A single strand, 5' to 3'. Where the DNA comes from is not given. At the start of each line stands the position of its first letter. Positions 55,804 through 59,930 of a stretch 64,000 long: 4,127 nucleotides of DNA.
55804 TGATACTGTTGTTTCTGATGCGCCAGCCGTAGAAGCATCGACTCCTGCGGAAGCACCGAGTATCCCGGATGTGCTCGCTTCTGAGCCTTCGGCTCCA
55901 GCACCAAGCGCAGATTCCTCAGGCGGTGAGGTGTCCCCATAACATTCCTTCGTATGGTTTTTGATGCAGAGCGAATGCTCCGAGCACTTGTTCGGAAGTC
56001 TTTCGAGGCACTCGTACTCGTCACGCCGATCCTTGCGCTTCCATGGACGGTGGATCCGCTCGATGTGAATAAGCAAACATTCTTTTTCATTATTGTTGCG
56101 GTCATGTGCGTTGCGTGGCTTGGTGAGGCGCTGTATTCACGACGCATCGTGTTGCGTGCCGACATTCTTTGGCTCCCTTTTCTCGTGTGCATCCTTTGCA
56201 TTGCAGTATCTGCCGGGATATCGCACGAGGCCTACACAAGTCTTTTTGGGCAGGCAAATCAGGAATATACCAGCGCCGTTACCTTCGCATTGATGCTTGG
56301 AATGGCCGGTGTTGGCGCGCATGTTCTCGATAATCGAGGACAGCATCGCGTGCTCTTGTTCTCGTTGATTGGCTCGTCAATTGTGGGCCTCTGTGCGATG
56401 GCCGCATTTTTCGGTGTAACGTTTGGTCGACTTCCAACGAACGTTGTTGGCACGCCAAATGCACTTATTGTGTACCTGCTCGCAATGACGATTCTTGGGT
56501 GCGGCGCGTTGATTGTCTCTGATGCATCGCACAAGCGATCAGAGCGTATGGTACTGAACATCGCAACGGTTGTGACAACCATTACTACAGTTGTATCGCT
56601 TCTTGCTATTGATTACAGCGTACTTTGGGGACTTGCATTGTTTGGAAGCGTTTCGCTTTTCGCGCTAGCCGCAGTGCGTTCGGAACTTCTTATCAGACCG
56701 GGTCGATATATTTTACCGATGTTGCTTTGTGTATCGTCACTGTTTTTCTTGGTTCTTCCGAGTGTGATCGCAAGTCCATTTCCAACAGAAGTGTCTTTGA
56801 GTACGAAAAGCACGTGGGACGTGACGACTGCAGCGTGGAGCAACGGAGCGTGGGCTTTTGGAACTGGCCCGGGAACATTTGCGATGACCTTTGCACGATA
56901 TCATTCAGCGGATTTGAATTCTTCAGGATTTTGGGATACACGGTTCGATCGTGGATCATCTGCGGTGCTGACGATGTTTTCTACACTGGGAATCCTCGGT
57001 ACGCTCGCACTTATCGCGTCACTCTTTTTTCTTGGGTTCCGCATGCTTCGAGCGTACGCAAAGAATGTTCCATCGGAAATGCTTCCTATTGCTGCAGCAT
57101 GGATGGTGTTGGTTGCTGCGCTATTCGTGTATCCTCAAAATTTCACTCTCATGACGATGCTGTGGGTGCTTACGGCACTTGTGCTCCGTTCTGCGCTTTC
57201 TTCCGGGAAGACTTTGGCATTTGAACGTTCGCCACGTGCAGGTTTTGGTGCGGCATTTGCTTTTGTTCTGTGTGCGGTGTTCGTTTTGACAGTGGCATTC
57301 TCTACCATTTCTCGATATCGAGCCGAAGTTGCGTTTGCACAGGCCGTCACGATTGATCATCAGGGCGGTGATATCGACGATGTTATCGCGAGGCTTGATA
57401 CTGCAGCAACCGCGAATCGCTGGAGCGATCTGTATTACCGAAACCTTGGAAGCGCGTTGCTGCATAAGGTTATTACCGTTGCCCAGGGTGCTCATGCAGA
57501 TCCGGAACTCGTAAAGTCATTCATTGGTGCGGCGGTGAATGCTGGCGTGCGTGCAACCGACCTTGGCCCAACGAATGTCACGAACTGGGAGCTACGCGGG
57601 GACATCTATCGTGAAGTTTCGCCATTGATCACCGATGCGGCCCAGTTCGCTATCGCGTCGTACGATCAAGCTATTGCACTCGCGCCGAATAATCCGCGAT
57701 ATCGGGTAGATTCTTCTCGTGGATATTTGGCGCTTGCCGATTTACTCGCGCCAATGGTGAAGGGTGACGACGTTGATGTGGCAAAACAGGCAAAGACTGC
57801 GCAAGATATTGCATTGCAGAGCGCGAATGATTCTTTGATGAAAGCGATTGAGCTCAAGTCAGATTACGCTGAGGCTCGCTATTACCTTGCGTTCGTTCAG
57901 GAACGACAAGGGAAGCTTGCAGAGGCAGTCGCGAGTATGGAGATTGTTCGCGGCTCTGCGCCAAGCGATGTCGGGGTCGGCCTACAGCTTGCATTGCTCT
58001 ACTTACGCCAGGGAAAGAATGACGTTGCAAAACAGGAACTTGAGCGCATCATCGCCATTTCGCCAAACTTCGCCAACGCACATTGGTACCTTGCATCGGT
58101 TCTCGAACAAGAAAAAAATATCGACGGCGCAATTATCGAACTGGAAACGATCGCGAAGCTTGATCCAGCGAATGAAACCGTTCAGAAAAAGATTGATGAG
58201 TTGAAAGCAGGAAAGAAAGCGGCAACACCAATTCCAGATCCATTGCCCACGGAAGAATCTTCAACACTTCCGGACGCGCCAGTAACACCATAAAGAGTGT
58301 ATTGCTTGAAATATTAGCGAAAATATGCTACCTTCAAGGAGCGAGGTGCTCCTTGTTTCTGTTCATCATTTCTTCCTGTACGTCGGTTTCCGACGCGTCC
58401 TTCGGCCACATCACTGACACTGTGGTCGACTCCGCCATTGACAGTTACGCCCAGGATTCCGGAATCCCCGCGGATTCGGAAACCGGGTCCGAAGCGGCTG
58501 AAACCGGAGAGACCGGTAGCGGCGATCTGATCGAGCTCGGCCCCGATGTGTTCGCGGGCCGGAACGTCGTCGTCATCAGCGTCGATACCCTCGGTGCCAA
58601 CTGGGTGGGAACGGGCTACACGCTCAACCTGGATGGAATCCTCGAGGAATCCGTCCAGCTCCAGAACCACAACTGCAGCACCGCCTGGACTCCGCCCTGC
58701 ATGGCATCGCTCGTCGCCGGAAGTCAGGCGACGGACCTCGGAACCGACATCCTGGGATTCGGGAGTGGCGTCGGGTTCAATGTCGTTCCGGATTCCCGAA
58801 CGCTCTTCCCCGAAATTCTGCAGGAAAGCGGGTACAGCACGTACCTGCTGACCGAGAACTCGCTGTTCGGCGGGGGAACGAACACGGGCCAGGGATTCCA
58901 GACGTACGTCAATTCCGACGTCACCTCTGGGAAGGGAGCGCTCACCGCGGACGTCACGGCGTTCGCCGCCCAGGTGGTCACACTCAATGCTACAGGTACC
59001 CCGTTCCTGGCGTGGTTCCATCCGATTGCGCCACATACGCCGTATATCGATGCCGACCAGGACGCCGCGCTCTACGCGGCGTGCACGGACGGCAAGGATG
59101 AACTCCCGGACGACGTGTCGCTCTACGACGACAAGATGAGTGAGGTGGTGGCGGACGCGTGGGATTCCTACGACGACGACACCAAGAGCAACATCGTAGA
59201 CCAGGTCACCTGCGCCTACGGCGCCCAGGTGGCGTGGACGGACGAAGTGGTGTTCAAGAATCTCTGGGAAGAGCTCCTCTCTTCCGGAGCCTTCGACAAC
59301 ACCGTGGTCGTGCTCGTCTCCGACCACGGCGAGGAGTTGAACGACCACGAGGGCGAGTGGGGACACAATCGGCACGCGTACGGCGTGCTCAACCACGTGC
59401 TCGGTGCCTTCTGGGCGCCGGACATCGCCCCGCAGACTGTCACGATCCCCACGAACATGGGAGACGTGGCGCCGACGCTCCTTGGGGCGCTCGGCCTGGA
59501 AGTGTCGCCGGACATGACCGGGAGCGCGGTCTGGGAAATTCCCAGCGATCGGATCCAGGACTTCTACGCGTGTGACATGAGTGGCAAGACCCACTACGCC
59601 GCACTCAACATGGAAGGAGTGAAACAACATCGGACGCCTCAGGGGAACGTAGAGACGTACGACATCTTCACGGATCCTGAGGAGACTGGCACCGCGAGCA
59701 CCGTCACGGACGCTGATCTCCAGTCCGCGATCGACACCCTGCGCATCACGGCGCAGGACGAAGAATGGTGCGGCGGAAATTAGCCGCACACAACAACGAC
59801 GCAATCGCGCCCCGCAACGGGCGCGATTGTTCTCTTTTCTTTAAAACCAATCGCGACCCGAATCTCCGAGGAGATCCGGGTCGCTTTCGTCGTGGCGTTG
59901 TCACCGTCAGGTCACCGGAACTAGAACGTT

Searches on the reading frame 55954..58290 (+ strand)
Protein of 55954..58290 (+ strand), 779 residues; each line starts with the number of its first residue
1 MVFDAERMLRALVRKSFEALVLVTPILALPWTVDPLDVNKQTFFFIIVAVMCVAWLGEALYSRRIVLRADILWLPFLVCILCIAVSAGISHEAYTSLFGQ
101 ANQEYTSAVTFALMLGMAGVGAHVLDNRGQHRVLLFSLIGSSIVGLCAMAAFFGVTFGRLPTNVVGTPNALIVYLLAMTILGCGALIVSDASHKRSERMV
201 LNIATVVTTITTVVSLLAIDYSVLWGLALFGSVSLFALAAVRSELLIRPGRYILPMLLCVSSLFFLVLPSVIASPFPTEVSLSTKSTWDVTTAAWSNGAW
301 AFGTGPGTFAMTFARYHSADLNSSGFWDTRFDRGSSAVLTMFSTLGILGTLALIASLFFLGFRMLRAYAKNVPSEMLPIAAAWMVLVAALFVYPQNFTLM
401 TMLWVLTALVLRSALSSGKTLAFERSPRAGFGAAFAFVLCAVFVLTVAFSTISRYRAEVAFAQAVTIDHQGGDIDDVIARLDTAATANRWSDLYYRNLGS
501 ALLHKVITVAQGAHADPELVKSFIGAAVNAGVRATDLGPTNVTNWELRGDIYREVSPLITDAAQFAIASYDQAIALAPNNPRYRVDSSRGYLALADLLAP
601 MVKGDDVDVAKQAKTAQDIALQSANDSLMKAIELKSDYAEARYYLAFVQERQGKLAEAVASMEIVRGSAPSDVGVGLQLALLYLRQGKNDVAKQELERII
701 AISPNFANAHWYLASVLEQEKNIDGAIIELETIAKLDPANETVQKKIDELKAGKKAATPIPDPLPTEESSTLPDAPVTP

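Call 8: search_protein_families(library=ncbifam, proteins=[window:55954-58290:+], max_evalue=1)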
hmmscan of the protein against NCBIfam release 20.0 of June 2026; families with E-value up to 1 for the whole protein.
window:55954-58290:+ (779 aa): 15 families
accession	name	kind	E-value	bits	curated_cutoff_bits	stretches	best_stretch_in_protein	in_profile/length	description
TIGR02917.1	PEP_TPR_lipo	equivalog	1.5e-11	43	312.2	1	623-752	415-544/899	XrtA/PEP-CTERM system TPR-repeat protein PrsT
TIGR02521.1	type_IV_pilW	equivalog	5e-11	42.6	154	2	675-742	33-100/234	type IV pilus biogenesis/stability protein PilW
NF040959.1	MamA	equivalog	7.5e-11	41.8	200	1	624-747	56-179/204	magnetosome protein MamA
NF033758.1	gliding_GltE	equivalog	7.4e-06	25.2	225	1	606-735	53-181/411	adventurous gliding motility TPR repeat lipoprotein GltE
TIGR03939.1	PGA_TPR_OMP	equivalog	8.2e-06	24.3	366.65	1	636-744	392-500/800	poly-beta-1,6 N-acetyl-D-glucosamine export porin PgaA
TIGR02552.1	LcrH_SycD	equivalog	1.6e-05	24.7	104.8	1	625-748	4-130/136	SycD/LcrH family type III secretion system chaperone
NF033762.1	social_mot_Tgl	equivalog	0.00014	21.3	225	1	637-731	29-124/252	social motility TPR repeat lipoprotein Tgl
NF047371.1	FlcA_CTERM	equivalog_domain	0.00023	19.8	300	1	547-701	397-535/646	periplasmic flagellar collar protein FlcA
NF052415.1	T3SS_chap_SctY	equivalog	0.0024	18.4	70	1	633-700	34-104/106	type III secretion apparatus assembly chaperone SctY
NF008391.2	PRK11189.1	equivalog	0.0091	15.5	250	1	682-741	74-133/297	lipoprotein NlpI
NF008757.0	PRK11788.1-5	equivalog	0.0091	15.2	363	1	612-748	189-323/388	lipopolysaccharide assembly protein LapB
TIGR02795.1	tol_pal_ybgF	equivalog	0.022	15.4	90.1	0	679-741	8-73/119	tol-pal system protein YbgF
NF047558.1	TPR_END_plus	domain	0.028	14.4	32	1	678-706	4-32/56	TPR end-of-group domain-containing protein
NF038257.2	exopoly_VpsP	subfamily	0.1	12.2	125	1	564-659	51-138/213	VpsP family polysaccharide biosynthesis protein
NF007302.0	PRK09782.1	equivalog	0.36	8.7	1223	1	612-709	621-716/990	phage receptor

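Call 22: search_protein_families(library=pfam, proteins=[window:55954-58290:+], max_evalue=0.001)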
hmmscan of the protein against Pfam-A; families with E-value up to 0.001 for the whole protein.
window:55954-58290:+ (779 aa): 9 families
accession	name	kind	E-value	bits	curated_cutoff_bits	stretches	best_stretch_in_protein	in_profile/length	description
PF13414.12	TPR_11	-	1.3e-12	47.7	26.8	0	629-653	18-42/42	TPR repeat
PF13432.12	TPR_16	-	1.2e-11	45.2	32.7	1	677-740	1-64/65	Tetratricopeptide repeat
PF14559.12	TPR_19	-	2.7e-11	44.1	25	1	684-744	2-62/68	Tetratricopeptide repeat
PF13431.12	TPR_17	-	6.6e-10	38.9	24.4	0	628-659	2-33/34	Tetratricopeptide repeat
PF07719.23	TPR_2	-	1.8e-09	37.4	27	0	707-740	1-34/34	Tetratricopeptide repeat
PF13428.12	TPR_14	-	1.4e-08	35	23.5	0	677-714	5-42/44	Tetratricopeptide repeat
PF13174.12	TPR_6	-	2.2e-08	34.6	26.3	0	677-705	4-32/33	Tetratricopeptide repeat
PF13181.12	TPR_8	-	1.6e-05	25.1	25.7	0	678-705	6-33/34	Tetratricopeptide repeat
PF13371.12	TPR_9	-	0.00038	20.9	35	0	681-743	3-65/73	Tetratricopeptide repeat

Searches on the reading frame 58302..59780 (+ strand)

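Call 8: search_protein_families(library=ncbifam, proteins=[window:58302-59780:+], max_evalue=1)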
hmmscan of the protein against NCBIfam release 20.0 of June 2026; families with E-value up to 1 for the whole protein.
window:58302-59780:+ (493 aa): 9 families
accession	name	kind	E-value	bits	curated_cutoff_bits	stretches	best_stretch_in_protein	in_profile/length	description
TIGR03417.1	chol_sulfatase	equivalog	9.1e-13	47.9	433.45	1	234-467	184-421/500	choline-sulfatase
NF010322.0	PRK13759.1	equivalog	7.9e-12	44.4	481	1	221-463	188-434/486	arylsulfatase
NF045661.1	HdlasePehA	equivalog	1.7e-08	33.5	900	1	295-410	273-388/506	phosphoric/sulfuric ester hydrolase PehA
NF038282.1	LapC_YejM_PbgA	exception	6.2e-05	21.5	825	1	300-397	408-500/584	LPS biosynthesis-modulating metalloenzyme YejM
NF053859.1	polymyxin_MCR13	exception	0.017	14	1250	1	295-349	405-458/541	MCR-13 family phosphoethanolamine--lipid A transferase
TIGR01307.1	pgm_bpd_ind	equivalog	0.028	12.9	330.65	1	325-409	421-502/504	2,3-bisphosphoglycerate-independent phosphoglycerate mutase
NF033836.1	polymyxin_MCR9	exception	0.1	11.2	1240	1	296-348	406-457/539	MCR-9 family phosphoethanolamine--lipid A transferase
NF033862.2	polymyxin_MCR10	exception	0.15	10.7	1250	1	295-348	405-457/539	MCR-10 family phosphoethanolamine--lipid A transferase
NF053595.1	LptchSynLtaSGpos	equivalog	0.15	10.6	970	1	295-349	419-472/626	lipoteichoic acid synthase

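Call 22: search_protein_families(library=pfam, proteins=[window:58302-59780:+], max_evalue=0.001)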
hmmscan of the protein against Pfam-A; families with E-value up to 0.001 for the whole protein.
window:58302-59780:+ (493 aa): 2 families
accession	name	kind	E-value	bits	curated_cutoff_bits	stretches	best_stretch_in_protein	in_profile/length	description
PF00884.28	Sulfatase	-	1.7e-25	90.4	25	1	87-398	1-300/301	Sulfatase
PF01663.27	Phosphodiest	-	5.4e-06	26.7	23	0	89-147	1-61/342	Type I phosphodiesterase / nucleotide pyrophosphatase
